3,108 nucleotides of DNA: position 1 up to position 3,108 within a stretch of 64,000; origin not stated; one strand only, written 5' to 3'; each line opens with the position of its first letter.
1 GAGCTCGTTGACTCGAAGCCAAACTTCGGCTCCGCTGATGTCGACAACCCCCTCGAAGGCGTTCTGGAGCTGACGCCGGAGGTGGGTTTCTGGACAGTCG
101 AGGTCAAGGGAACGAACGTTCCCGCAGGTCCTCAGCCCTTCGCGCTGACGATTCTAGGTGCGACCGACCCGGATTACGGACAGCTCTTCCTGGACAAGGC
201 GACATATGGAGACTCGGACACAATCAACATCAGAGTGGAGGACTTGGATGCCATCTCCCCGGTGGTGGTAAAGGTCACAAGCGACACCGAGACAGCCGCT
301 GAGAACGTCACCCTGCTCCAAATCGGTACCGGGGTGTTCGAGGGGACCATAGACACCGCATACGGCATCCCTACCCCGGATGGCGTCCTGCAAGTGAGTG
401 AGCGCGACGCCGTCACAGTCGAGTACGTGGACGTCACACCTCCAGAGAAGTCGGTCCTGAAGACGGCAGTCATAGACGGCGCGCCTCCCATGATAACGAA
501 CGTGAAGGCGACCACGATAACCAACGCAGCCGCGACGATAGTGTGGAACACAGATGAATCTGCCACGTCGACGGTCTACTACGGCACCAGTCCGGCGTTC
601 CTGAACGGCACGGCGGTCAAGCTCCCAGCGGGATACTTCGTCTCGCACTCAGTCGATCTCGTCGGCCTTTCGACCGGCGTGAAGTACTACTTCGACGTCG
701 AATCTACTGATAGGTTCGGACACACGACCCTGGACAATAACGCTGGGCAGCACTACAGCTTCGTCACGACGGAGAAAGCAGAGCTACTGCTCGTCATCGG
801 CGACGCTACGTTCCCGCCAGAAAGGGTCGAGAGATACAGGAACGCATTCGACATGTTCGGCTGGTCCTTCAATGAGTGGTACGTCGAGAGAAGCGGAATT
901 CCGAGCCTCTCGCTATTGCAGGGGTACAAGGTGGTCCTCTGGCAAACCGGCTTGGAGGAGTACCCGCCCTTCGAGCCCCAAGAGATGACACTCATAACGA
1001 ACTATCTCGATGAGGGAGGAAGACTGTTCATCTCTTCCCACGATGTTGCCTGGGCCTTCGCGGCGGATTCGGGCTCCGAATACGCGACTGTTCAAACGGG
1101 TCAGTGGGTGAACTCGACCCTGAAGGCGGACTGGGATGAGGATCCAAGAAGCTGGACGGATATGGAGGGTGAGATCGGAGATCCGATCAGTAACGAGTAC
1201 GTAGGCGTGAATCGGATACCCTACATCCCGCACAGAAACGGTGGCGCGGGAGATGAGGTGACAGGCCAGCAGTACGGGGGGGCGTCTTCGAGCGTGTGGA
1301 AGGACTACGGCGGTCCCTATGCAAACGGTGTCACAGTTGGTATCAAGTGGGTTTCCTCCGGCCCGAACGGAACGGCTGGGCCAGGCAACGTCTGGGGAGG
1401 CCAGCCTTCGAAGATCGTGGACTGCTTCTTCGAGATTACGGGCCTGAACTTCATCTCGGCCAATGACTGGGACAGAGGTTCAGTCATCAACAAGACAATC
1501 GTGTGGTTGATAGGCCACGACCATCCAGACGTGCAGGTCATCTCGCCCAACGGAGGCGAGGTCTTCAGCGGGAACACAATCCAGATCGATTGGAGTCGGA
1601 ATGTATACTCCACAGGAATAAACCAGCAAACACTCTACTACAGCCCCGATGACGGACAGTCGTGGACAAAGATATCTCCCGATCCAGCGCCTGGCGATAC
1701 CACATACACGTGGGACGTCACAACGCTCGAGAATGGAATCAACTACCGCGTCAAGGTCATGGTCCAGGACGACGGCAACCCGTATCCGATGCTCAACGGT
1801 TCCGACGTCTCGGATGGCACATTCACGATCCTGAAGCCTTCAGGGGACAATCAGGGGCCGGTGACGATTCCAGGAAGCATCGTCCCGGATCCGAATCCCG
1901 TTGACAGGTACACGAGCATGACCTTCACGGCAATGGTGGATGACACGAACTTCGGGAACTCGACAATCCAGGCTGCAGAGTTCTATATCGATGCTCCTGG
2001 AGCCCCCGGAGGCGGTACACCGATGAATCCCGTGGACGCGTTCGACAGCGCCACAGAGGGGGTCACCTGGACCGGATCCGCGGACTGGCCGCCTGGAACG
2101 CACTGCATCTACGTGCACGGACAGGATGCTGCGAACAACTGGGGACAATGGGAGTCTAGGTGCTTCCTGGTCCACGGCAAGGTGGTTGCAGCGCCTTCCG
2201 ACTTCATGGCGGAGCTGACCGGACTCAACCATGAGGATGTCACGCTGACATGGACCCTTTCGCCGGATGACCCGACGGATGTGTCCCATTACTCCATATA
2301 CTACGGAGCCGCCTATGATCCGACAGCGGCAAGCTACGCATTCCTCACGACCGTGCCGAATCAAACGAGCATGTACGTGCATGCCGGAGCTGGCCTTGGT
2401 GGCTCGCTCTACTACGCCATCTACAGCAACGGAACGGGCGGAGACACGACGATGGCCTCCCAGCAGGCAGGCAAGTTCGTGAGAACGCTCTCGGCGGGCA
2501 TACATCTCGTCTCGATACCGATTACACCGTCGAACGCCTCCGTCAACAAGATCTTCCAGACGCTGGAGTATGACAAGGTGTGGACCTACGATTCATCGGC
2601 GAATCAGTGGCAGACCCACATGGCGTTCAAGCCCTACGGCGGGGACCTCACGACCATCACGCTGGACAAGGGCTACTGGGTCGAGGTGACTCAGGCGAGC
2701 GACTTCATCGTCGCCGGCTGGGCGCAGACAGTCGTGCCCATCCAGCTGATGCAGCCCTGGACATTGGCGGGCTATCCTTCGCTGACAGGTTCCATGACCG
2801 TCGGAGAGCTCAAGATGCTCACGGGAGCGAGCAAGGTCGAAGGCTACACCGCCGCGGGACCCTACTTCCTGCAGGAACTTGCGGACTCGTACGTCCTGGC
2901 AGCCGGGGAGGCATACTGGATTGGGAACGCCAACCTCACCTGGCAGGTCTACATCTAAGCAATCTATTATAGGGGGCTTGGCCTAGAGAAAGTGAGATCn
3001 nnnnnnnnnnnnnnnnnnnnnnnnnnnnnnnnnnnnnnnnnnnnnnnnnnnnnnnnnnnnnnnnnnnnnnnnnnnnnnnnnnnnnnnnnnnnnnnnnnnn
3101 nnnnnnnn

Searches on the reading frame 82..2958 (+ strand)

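Call 47: search_protein_families(library=pfam, proteins=[window:82-2958:+], max_evalue=0.00001)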
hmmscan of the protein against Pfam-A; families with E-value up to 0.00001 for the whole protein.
window:82-2958:+ (958 aa): 1 family
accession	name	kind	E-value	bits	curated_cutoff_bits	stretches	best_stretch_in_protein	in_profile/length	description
PF00041.27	fn3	-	7.8e-07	29.7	25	0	138-209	3-69/84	Fibronectin type III domain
